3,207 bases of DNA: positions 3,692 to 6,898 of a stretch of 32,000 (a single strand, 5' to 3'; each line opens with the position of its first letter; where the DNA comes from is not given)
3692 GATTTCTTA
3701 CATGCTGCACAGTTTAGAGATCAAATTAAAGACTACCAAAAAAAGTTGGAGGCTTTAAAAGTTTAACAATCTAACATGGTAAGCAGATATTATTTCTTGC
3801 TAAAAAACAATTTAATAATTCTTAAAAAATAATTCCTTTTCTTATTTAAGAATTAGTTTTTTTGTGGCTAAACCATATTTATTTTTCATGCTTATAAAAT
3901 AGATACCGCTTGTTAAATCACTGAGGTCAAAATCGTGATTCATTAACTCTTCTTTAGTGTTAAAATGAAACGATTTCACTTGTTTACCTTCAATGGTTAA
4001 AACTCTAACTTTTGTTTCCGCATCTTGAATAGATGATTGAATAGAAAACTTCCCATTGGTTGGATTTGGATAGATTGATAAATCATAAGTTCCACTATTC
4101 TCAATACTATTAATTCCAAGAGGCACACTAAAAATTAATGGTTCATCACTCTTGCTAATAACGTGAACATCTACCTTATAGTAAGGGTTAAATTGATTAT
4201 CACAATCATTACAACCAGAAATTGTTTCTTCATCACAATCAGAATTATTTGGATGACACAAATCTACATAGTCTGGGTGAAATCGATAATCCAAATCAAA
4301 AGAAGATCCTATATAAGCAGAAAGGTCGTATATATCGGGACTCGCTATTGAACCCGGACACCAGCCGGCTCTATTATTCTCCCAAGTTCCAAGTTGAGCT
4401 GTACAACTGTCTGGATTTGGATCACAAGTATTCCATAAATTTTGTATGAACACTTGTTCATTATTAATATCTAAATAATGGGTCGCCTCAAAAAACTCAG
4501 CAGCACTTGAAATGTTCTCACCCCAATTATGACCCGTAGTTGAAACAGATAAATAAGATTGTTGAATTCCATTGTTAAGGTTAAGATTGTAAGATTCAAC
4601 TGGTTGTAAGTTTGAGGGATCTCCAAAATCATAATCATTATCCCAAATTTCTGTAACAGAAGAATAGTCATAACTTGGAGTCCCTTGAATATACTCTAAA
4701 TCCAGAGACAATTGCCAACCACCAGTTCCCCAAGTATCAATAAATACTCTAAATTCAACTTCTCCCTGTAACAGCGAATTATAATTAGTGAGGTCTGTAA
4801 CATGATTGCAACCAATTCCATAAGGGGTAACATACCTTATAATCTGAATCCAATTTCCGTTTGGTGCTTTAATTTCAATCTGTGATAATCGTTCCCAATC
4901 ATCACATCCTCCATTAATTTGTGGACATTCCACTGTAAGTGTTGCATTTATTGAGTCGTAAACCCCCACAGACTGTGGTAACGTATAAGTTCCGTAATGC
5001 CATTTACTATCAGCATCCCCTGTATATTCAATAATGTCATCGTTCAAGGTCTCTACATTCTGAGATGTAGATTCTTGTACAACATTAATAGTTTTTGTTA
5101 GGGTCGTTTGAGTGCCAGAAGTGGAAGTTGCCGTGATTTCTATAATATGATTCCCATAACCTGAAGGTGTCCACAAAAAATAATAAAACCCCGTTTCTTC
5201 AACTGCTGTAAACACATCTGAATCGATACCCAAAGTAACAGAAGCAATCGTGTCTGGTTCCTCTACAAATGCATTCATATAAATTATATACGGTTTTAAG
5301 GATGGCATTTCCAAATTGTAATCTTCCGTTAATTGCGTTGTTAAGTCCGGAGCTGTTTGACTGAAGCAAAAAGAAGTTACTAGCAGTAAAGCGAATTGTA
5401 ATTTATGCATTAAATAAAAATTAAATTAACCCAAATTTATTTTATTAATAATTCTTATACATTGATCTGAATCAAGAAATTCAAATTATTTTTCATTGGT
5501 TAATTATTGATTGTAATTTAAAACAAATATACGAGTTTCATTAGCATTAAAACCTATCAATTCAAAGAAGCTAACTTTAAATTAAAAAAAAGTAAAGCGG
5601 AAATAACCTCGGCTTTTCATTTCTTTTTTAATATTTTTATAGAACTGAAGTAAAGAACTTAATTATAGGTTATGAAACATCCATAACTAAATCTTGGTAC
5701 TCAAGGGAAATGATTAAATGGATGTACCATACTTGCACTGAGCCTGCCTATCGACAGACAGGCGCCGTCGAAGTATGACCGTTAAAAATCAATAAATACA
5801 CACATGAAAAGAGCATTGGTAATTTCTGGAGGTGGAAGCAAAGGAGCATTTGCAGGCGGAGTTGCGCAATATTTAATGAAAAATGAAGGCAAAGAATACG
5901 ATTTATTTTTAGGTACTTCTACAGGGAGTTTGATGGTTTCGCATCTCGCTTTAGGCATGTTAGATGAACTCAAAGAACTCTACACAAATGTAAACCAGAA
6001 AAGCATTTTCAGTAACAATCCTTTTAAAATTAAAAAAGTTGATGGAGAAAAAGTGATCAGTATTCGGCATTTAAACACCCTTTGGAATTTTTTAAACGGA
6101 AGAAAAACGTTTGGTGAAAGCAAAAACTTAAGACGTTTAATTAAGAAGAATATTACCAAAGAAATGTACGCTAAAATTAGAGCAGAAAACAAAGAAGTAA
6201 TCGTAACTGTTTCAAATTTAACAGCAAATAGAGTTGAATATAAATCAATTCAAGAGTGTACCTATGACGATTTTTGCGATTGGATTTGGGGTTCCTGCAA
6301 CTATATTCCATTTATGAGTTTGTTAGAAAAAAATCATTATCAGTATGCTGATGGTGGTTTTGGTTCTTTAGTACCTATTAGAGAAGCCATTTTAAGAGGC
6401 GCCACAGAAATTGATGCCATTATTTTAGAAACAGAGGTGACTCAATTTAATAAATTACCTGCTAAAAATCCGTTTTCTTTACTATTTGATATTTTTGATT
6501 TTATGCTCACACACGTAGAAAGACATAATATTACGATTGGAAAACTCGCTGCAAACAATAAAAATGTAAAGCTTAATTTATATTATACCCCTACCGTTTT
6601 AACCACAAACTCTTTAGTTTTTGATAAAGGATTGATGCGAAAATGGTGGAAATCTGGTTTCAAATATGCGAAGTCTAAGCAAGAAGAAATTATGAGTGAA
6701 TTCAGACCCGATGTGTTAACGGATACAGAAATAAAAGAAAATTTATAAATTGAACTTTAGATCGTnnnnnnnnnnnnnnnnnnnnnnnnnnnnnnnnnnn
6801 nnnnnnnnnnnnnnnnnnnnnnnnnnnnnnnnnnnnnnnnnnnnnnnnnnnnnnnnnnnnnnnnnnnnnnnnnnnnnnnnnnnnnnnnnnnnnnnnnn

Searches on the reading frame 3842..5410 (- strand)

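Call 36: search_protein_families(library=pfam, proteins=[window:3842-5410:-], max_evalue=0.001)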
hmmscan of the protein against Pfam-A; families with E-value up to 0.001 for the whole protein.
window:3842-5410:- (522 aa): 3 families
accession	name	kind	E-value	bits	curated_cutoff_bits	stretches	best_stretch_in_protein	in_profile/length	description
PF18962.6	Por_Secre_tail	-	1.7e-14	54.2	27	1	446-520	1-74/75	Secretion system C-terminal sorting domain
PF09113.15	N-glycanase_C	-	1.3e-09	38.4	25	1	272-375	11-118/140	Peptide-N-glycosidase F, C terminal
PF09112.15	N-glycanase_N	-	4.2e-05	23.8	22.4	1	188-240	109-177/177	Peptide-N-glycosidase F, N terminal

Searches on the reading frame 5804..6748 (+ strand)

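Call 36: search_protein_families(library=pfam, proteins=[window:5804-6748:+], max_evalue=0.001)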
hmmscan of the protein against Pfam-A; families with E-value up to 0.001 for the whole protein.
window:5804-6748:+ (314 aa): 1 family
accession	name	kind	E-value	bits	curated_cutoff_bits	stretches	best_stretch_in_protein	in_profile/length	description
PF01734.28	Patatin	-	4.6e-28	99.2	27.7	1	5-196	1-191/191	Patatin-like phospholipase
